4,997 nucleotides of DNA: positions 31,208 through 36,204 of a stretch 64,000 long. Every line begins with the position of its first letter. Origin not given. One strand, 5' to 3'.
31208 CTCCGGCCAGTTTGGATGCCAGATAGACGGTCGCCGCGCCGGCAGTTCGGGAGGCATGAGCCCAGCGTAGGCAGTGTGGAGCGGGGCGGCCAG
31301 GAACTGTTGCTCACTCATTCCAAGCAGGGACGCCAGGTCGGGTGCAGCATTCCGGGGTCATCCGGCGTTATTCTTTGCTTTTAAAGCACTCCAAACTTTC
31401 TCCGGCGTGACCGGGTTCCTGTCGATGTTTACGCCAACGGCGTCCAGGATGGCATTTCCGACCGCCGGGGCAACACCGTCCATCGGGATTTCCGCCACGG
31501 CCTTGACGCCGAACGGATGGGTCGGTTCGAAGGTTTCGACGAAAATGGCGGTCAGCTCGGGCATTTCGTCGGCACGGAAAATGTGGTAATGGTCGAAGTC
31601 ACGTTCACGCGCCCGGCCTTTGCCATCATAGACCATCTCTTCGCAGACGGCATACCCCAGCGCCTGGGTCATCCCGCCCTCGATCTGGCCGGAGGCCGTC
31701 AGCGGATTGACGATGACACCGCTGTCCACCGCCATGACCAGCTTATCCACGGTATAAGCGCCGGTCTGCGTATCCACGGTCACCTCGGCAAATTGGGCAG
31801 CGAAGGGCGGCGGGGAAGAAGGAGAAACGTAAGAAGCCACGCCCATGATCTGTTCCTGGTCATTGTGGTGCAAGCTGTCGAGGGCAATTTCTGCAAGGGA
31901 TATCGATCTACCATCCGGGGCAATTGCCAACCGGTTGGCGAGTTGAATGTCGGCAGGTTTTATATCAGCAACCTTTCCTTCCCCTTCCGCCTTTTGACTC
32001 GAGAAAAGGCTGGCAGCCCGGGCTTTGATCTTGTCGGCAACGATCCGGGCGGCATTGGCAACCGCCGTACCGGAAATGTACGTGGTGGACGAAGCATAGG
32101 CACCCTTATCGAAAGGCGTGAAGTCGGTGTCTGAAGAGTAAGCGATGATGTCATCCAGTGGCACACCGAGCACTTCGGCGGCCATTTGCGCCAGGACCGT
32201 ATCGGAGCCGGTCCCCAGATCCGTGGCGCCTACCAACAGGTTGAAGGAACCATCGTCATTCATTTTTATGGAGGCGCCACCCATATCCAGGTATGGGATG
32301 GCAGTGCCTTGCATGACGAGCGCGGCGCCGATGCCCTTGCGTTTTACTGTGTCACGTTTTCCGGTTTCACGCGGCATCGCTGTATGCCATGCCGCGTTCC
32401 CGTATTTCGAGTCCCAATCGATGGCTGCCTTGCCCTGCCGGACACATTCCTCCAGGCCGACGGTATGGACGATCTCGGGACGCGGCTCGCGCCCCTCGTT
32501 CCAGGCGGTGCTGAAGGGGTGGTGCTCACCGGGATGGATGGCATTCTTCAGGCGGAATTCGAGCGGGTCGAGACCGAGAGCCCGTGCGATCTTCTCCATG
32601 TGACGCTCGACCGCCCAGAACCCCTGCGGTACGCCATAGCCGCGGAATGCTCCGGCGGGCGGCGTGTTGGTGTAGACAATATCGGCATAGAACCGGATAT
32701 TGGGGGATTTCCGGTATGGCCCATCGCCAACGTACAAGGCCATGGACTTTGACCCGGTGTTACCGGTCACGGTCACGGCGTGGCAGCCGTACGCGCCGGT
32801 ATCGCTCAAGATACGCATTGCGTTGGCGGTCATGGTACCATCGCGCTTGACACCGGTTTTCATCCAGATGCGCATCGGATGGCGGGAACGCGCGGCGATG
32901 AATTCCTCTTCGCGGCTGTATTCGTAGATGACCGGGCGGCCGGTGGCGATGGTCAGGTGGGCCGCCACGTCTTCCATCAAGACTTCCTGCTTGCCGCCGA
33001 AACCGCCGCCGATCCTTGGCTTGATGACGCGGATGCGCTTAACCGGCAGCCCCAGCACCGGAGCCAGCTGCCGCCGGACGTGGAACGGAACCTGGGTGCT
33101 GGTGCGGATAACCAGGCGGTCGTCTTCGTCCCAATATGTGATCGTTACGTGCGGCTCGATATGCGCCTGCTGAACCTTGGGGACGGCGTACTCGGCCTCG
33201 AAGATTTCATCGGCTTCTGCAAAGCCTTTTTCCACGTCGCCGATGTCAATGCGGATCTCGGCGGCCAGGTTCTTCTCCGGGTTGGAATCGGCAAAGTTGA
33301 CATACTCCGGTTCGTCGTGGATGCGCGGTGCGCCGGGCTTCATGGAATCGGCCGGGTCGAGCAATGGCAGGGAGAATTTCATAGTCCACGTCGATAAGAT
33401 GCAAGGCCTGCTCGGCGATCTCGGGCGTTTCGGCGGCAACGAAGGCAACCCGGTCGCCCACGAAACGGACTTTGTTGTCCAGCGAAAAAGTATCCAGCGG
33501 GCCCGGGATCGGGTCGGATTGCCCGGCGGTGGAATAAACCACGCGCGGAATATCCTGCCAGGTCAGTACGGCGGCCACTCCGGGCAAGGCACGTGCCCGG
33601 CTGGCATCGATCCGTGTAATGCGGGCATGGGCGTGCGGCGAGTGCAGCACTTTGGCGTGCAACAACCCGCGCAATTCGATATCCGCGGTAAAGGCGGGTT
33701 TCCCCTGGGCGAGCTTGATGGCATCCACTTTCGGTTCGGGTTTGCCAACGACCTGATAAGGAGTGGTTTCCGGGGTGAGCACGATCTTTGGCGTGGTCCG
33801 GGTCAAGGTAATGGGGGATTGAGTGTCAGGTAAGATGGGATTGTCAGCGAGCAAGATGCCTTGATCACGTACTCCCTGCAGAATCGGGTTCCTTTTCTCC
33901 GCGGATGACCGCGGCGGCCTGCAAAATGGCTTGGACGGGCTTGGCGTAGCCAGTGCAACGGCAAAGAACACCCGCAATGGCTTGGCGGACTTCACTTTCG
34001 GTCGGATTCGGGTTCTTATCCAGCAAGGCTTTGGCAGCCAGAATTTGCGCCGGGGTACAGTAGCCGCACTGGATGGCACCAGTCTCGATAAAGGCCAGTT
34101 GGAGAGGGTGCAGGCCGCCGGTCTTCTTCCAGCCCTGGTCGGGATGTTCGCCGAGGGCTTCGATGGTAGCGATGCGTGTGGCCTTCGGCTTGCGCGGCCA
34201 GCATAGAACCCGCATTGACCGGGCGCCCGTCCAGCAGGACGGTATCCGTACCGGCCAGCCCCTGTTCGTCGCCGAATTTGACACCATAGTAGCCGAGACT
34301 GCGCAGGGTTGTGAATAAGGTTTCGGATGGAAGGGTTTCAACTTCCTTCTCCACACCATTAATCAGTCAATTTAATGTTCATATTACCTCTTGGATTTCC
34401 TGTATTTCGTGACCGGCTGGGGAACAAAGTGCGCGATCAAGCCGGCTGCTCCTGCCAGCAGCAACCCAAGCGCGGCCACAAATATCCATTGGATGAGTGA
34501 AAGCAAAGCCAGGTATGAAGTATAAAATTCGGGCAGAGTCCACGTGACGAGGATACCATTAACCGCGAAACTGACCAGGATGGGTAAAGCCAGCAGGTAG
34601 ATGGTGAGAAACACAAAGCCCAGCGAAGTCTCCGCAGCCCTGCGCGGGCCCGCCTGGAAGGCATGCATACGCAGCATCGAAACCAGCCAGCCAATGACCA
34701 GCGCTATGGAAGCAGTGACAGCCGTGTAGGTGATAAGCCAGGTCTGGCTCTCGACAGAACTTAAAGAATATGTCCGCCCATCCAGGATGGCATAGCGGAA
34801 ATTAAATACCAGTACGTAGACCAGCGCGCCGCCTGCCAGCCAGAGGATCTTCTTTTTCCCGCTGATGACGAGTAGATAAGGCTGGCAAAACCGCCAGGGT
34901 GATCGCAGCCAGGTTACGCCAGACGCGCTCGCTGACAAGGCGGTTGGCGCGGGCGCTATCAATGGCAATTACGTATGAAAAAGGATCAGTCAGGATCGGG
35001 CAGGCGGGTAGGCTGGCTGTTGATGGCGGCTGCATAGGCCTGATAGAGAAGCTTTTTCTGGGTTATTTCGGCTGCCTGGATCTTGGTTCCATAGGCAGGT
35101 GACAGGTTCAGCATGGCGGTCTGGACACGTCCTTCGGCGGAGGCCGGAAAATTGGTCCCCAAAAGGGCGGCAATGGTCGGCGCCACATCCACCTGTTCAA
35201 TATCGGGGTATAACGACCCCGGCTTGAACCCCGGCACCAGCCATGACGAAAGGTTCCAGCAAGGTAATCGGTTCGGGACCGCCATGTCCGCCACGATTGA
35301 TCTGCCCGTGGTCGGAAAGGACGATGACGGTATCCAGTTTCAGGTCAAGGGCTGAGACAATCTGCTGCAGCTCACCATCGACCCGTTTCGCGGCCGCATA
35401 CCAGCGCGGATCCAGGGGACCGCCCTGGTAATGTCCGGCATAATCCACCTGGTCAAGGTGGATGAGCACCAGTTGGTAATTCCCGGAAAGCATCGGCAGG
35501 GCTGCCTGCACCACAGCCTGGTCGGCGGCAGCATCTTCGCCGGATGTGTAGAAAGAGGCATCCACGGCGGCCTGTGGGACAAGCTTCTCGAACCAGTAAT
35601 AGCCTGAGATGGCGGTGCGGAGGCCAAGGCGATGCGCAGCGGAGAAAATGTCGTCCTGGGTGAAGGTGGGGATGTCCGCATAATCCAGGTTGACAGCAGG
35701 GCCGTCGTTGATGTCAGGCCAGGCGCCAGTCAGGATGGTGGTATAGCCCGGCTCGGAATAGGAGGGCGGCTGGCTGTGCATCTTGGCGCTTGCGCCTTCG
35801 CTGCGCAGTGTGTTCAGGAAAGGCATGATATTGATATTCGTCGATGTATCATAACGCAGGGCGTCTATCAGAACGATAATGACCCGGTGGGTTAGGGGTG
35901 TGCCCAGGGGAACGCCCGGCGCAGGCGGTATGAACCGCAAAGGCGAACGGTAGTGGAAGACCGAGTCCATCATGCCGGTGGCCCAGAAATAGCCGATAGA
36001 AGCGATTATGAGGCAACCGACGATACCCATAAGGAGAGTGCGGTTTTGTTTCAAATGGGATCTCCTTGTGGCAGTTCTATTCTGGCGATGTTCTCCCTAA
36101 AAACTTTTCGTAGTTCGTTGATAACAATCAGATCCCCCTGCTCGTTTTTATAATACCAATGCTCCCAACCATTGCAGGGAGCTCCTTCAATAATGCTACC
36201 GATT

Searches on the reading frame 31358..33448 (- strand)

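Call 5: search_protein_families(library=pfam, max_evalue=0.1, proteins=[window:31358-33448:-])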
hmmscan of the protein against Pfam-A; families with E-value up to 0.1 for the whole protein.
window:31358-33448:- (696 aa): 2 families
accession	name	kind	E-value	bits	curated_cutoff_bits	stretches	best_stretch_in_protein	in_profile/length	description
PF02738.23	MoCoBD_1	-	7e-81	271.4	27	1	57-303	6-244/244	Molybdopterin cofactor-binding domain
PF20256.3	MoCoBD_2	-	2e-68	231.4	27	1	361-630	15-283/283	Molybdopterin cofactor-binding domain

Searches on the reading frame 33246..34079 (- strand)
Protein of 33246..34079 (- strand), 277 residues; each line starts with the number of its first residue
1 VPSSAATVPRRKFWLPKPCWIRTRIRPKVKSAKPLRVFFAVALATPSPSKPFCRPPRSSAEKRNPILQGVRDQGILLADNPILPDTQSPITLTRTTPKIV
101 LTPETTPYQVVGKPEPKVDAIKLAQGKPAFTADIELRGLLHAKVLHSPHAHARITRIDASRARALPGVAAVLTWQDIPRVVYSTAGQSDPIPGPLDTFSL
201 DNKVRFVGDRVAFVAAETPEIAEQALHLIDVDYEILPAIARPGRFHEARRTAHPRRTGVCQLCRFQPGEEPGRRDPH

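Call 86: search_protein_families(library=pfam, max_evalue=0.01, proteins=[window:33246-34079:-])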
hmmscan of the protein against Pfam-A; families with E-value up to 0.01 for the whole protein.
window:33246-34079:- (277 aa): 1 family
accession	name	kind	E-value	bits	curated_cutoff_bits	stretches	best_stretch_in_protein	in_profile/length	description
PF01315.27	Ald_Xan_dh_C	-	2.3e-28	99.1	31.3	1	125-236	1-109/110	Aldehyde oxidase and xanthine dehydrogenase, a/b hammerhead domain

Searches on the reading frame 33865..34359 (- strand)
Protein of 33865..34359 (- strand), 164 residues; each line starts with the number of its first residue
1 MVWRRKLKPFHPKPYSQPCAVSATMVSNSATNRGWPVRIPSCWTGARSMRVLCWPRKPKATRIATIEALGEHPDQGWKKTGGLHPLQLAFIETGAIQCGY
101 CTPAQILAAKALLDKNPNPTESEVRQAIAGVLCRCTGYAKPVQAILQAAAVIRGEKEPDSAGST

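Call 7: search_protein_families(library=ncbifam, max_evalue=0.1, proteins=[window:33865-34359:-])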
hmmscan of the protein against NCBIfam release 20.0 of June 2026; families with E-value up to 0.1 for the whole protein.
window:33865-34359:- (164 aa): 11 families
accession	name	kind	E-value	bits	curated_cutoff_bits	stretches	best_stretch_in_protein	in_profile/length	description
NF045668.1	pterin_aldehy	equivalog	3e-29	101.7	1100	1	54-158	63-161/905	molybdopterin-dependent aldehyde oxidoreductase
NF041020.1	glyceraldDH_gamma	equivalog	6.1e-26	91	290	1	75-151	85-161/164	glyceraldehyde dehydrogenase subunit gamma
TIGR03311.1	Se_dep_XDH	equivalog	2.7e-24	85.3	830.45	1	88-158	83-153/848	selenium-dependent xanthine dehydrogenase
TIGR03193.1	4hydroxCoAred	equivalog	2.5e-23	82.6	257.8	1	76-149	75-148/148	4-hydroxybenzoyl-CoA reductase subunit gamma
TIGR03198.1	pucE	equivalog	5.4e-22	77.9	254.3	1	62-148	71-148/151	xanthine dehydrogenase subunit E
NF043084.2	XdhC_XDHase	equivalog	5.4e-22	77.9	217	1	78-148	79-149/151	xanthine dehydrogenase subunit XdhC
NF007387.0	PRK09908.1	equivalog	1.1e-19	70.4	212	1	75-147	80-154/159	xanthine dehydrogenase iron sulfur-binding subunit XdhC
TIGR02963.1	xanthine_xdhA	equivalog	4.4e-19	68.5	467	1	61-149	77-158/468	xanthine dehydrogenase small subunit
NF008514.0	PRK11433.1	equivalog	3e-15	56.3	322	1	60-150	118-215/218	aldehyde dehydrogenase iron-sulfur subunit PaoA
TIGR02969.1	mam_aldehyde_ox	subfamily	6e-12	43.9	1912.3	1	80-144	92-156/1330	aldehyde oxidase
TIGR03313.1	Se_sel_red_Mo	hypoth_equivalog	6.5e-09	34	1101.9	1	83-151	79-147/951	molybdopterin-dependent oxidoreductase Mo/Fe-S-binding subunit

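Call 86: search_protein_families(library=pfam, max_evalue=0.01, proteins=[window:33865-34359:-])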
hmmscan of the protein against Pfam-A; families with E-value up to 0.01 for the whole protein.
window:33865-34359:- (164 aa): 1 family
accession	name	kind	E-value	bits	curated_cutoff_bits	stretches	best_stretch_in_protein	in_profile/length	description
PF01799.25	Fer2_2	-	9.2e-28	96.6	30.3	1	66-145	2-74/75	[2Fe-2S] binding domain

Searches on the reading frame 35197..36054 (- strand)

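Call 5: search_protein_families(library=pfam, max_evalue=0.1, proteins=[window:35197-36054:-])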
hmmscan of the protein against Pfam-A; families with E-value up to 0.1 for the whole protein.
window:35197-36054:- (285 aa): 4 families
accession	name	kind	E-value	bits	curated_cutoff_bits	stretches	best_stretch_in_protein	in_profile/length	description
PF01663.27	Phosphodiest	-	1.8e-23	84.1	23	2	172-251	136-221/342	Type I phosphodiesterase / nucleotide pyrophosphatase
PF08665.17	PglZ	-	1.8e-08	35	25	2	189-253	110-174/179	PglZ domain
PF01676.23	Metalloenzyme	-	7.8e-07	29.3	24.3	1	178-251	131-202/252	Metalloenzyme superfamily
PF00884.28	Sulfatase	-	6e-05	22.9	25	1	58-275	3-275/301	Sulfatase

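Call 6: search_protein_families(library=padloc, max_evalue=0.1, proteins=[window:35197-36054:-])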
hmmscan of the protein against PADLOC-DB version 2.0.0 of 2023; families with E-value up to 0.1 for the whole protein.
window:35197-36054:- (285 aa): 2 families
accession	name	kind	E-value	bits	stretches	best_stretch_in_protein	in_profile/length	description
PDLC02564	PglZ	-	0.0027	14.2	0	56-124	464-531/855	PglZ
PDLC02547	PglZ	-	0.048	9.8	0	192-252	579-639/855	PglZ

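Call 7: search_protein_families(library=ncbifam, max_evalue=0.1, proteins=[window:35197-36054:-])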
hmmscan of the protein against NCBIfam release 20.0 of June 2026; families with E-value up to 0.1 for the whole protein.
window:35197-36054:- (285 aa): 5 families
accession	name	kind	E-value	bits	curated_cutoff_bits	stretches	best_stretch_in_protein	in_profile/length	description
NF038075.1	fam_STM4013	hypoth_equivalog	6.8e-05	22.4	250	0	55-115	7-69/261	STM4013/SEN3800 family hydrolase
NF003104.0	PRK04024.1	equivalog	0.00017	20.4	489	1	170-270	273-370/412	2,3-bisphosphoglycerate-independent phosphoglycerate mutase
NF009049.0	PRK12383.1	equivalog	0.00079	18.5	254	1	193-257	287-347/408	phosphopentomutase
TIGR02335.1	hydr_PhnA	equivalog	0.0095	15.1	407.55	0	73-116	33-76/408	phosphonoacetate hydrolase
TIGR00306.2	apgM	subfamily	0.078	11.9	320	0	176-249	274-347/403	2,3-bisphosphoglycerate-independent phosphoglycerate mutase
